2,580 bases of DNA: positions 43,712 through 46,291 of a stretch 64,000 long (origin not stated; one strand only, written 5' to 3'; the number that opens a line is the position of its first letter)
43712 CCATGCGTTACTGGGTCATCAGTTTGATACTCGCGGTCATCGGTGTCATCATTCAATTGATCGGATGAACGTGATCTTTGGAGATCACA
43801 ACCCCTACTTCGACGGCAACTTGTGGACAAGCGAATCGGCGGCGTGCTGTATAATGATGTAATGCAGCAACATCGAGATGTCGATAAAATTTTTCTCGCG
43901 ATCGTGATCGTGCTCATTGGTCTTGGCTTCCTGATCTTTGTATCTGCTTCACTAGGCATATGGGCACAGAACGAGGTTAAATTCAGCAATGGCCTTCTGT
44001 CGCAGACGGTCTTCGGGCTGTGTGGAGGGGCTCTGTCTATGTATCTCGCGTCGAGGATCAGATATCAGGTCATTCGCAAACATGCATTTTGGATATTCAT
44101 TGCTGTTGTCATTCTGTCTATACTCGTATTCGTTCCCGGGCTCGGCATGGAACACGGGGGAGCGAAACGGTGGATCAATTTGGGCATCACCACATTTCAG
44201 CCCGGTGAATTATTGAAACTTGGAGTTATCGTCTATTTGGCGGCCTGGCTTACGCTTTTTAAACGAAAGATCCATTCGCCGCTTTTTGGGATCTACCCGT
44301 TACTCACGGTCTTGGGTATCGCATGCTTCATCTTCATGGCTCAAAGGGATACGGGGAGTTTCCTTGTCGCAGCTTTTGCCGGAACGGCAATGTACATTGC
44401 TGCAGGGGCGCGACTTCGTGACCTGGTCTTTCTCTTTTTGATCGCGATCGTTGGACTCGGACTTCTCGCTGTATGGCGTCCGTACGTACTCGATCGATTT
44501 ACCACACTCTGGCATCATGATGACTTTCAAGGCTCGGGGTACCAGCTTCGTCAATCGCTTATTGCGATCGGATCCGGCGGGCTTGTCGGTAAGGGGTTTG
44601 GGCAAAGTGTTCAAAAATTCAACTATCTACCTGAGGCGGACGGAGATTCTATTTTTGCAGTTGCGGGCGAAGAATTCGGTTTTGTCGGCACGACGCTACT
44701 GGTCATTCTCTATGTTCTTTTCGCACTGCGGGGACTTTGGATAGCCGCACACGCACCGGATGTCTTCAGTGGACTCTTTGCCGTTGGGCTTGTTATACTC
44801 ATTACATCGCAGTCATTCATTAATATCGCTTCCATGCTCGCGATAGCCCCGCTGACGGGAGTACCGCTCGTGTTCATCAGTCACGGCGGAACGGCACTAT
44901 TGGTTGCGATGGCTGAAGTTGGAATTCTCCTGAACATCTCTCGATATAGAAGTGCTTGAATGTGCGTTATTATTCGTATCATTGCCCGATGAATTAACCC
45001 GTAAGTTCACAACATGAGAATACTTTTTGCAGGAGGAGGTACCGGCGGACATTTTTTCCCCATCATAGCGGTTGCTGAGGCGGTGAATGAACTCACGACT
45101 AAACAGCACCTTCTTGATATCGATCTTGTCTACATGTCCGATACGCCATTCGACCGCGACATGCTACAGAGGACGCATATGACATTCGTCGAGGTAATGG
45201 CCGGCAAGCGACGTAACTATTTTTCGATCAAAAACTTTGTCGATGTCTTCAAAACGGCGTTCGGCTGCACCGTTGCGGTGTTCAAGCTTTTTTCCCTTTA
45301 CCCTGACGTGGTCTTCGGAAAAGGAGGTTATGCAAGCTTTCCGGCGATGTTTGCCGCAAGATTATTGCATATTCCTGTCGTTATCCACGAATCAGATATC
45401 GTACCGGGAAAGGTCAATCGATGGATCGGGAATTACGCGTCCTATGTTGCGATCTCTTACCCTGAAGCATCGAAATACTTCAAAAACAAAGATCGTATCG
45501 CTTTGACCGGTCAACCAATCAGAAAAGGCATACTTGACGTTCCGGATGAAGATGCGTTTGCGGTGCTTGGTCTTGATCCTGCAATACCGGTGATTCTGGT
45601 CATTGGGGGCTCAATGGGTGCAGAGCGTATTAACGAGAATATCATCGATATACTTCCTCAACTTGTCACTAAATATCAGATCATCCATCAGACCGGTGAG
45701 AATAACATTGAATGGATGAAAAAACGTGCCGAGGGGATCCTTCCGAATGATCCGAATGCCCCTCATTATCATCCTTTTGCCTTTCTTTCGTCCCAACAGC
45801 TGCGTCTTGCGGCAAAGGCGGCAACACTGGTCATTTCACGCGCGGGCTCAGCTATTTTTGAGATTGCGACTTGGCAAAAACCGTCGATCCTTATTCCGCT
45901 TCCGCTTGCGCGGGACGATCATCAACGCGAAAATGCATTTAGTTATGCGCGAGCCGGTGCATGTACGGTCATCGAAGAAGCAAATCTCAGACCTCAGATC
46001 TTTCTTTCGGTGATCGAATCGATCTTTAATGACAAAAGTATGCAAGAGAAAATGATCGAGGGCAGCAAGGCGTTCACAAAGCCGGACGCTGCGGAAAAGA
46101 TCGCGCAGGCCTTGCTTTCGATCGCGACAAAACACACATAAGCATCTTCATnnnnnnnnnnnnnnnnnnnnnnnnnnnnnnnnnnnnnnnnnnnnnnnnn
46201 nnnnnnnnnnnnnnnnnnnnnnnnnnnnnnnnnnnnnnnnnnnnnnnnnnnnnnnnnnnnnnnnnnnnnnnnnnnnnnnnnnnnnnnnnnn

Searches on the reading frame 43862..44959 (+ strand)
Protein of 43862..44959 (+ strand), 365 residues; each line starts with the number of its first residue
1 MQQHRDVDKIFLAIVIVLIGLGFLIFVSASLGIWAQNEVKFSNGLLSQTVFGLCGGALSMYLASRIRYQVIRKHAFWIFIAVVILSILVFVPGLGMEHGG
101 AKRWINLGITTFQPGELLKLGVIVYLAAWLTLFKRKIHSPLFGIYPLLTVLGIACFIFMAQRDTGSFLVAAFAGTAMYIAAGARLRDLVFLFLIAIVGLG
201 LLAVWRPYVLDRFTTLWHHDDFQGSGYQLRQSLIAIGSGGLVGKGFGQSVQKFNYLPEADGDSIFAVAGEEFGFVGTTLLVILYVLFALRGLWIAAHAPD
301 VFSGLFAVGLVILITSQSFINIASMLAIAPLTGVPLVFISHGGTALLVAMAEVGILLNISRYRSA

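Call 34: search_protein_families(library=pfam, proteins=[window:43862-44959:+], max_evalue=0.000001)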
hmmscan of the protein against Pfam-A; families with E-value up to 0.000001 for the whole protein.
window:43862-44959:+ (365 aa): 1 family
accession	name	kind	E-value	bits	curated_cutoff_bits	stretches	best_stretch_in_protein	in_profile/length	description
PF01098.24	FTSW_RODA_SPOVE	-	2e-88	297.2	26.4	1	12-364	5-355/356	Cell cycle protein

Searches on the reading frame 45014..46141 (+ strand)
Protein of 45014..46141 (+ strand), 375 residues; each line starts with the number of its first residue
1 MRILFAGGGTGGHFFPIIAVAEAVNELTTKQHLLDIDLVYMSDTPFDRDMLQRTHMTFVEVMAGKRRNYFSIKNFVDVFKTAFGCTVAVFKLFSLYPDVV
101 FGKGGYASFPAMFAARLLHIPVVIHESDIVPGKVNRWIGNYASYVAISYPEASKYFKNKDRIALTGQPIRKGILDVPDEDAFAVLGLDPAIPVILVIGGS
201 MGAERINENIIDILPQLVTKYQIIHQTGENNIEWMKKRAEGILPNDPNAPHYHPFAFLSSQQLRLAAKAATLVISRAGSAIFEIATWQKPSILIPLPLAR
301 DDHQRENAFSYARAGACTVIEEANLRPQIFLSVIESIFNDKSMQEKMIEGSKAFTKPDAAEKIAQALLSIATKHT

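Call 34: search_protein_families(library=pfam, proteins=[window:45014-46141:+], max_evalue=0.000001)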
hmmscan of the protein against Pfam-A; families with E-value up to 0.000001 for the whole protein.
window:45014-46141:+ (375 aa): 2 families
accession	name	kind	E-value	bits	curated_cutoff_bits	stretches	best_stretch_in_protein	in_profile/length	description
PF04101.22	Glyco_tran_28_C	-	5e-31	108.4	22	1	193-362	1-165/166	Glycosyltransferase family 28 C-terminal domain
PF03033.26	Glyco_transf_28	-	2.1e-26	93.1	26.2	1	3-146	1-138/139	Glycosyltransferase family 28 N-terminal domain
